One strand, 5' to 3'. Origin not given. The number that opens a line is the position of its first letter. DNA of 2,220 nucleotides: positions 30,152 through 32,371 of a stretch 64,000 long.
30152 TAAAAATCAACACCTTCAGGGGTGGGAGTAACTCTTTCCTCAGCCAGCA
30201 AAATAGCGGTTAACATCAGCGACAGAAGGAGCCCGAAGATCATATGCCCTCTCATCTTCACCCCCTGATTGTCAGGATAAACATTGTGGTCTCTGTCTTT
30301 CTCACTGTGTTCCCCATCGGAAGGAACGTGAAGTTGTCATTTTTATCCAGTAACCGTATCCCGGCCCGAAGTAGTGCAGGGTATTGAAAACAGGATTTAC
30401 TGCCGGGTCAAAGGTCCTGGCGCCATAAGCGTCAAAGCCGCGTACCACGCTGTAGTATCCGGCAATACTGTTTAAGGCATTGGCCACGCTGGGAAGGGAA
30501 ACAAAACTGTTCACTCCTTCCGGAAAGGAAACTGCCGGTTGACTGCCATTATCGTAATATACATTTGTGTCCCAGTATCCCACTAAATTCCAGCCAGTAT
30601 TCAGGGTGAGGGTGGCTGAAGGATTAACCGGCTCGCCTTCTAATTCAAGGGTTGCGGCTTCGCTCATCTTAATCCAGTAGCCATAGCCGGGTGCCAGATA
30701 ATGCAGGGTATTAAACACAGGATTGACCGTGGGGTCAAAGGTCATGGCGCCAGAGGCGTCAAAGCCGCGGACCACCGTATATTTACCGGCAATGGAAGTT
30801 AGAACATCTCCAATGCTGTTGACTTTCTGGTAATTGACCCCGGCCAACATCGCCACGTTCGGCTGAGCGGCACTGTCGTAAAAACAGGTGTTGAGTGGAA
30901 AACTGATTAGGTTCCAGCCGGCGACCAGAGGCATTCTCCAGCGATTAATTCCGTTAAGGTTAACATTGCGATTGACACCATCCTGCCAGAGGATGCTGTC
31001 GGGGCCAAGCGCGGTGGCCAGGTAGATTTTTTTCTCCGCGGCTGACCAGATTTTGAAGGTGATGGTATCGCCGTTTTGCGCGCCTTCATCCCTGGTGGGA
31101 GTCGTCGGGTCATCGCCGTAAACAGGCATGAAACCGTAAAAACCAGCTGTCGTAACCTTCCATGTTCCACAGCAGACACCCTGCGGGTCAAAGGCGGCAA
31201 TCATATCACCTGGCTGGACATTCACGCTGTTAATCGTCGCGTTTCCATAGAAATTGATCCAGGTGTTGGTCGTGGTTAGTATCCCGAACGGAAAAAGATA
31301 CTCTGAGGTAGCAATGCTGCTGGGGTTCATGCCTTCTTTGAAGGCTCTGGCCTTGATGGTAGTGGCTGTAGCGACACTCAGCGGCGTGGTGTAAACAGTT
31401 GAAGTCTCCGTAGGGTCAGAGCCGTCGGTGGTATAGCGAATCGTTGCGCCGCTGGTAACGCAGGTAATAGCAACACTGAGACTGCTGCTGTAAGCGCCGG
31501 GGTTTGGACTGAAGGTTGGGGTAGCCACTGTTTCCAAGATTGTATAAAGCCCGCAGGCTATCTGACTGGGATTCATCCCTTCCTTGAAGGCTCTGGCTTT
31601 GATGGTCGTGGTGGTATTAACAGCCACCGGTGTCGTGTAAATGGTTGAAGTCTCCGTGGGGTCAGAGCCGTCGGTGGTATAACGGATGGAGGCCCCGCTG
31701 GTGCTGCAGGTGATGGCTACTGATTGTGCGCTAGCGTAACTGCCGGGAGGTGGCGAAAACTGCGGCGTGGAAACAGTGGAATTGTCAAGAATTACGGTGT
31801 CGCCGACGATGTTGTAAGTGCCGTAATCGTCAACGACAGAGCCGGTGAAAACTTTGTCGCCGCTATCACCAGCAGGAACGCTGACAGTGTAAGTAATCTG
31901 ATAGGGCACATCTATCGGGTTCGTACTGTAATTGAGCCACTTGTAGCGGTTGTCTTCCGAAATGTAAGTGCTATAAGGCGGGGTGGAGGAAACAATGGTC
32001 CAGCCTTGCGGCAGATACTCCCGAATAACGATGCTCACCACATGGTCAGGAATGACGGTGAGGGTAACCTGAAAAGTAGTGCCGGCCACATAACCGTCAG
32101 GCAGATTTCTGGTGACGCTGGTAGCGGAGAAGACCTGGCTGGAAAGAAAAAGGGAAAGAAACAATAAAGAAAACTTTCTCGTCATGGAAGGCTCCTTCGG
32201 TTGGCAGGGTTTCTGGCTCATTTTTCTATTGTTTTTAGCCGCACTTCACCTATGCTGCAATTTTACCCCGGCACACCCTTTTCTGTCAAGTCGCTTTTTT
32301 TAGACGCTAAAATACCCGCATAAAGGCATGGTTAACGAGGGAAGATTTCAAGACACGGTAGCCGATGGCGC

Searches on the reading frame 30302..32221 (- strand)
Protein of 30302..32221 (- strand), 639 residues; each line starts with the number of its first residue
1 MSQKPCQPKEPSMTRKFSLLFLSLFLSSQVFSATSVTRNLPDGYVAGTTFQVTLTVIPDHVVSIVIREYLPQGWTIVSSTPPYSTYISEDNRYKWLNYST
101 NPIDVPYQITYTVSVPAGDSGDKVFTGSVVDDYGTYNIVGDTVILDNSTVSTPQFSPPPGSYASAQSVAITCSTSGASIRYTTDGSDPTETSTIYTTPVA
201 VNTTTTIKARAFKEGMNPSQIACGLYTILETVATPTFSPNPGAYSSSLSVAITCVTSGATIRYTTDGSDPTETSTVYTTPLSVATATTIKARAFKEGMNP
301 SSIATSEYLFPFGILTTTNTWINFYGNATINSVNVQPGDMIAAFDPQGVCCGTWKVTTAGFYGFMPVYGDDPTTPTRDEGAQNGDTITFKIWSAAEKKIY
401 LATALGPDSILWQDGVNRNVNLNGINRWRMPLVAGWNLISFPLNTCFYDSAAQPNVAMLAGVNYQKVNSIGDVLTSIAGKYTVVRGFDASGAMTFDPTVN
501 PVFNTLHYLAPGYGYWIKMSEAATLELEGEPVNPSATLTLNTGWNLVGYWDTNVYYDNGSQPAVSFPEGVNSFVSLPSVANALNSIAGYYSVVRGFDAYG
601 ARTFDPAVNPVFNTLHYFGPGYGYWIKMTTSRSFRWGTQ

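Call 3: search_protein_families(library=pfam, proteins=[window:30302-32221:-], max_evalue=0.1)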
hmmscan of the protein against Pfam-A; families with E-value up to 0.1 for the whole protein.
window:30302-32221:- (639 aa): 3 families
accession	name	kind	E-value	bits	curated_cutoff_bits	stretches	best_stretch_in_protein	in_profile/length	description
PF13290.12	CHB_HEX_C_1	-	6.6e-46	154.6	22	2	157-221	1-65/67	Chitobiase/beta-hexosaminidase C-terminal domain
PF13287.12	Fn3_assoc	-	8.5e-36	122.3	23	2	168-222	1-55/59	Fn3 associated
PF03174.19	CHB_HEX_C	-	9.1e-10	38.8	23.6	2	157-213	15-69/76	Chitobiase/beta-hexosaminidase C-terminal domain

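Call 9: search_protein_families(library=ncbifam, proteins=[window:30302-32221:-], max_evalue=0.1)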
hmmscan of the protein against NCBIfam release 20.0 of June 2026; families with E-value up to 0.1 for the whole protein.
window:30302-32221:- (639 aa): 1 family
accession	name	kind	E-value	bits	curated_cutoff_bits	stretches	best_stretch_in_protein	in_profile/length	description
NF042962.1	DUF499_antiphage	equivalog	2e-07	29.4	1200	2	248-299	843-893/1025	anti-phage-associated DUF499 domain-containing protein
